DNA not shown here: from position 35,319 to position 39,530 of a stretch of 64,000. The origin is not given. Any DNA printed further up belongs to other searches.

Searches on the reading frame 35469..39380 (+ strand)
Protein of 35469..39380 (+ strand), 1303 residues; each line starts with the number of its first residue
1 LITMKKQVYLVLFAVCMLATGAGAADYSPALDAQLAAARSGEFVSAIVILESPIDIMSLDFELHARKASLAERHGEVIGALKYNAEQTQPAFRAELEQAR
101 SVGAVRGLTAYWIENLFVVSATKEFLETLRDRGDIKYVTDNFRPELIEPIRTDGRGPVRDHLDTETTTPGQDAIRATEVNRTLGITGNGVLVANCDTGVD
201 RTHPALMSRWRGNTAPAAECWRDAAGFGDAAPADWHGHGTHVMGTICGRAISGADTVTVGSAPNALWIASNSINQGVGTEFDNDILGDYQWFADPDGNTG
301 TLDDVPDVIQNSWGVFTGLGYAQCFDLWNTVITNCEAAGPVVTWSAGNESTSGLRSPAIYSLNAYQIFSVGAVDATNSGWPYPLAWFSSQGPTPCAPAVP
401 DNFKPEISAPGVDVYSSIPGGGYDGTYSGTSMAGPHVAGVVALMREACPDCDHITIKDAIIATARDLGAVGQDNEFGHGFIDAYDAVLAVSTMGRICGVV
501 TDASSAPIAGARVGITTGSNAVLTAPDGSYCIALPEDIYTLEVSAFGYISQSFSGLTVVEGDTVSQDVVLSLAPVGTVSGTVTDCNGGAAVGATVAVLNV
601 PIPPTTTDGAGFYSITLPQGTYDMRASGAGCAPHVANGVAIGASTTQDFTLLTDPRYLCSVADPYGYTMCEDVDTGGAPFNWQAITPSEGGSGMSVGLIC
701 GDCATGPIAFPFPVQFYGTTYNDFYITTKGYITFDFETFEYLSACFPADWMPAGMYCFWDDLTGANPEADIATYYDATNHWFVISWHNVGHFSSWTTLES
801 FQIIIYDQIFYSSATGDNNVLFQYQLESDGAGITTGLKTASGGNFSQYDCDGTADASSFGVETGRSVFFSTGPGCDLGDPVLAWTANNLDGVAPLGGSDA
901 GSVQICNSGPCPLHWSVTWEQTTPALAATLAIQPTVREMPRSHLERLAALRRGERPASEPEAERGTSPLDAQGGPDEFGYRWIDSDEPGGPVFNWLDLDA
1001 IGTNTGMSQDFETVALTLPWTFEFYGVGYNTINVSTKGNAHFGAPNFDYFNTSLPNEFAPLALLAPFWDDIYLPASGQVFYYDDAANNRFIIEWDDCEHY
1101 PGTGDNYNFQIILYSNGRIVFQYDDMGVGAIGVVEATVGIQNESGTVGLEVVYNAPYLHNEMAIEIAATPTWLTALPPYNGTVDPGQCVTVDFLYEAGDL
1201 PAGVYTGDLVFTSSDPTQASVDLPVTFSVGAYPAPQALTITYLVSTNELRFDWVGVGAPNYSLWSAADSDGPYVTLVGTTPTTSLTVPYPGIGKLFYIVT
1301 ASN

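Call 44: search_protein_families(library=pfam, proteins=[window:35469-39380:+], max_evalue=0.001)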
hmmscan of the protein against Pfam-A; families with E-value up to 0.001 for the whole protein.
window:35469-39380:+ (1303 aa): 4 families
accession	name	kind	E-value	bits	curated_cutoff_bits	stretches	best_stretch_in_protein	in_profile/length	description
PF00082.27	Peptidase_S8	-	8.3e-39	134.1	21.8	1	187-479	1-288/288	Subtilase family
PF13620.12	CarboxypepD_reg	-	1.4e-27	96.3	32.3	2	496-570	2-81/82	Carboxypeptidase regulatory-like domain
PF13715.12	CarbopepD_reg_2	-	2.6e-15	56.6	32.2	2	496-554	1-61/88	CarboxypepD_reg-like domain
PF06119.19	NIDO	-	1.3e-11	45.3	25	1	1031-1117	2-111/186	Nidogen-like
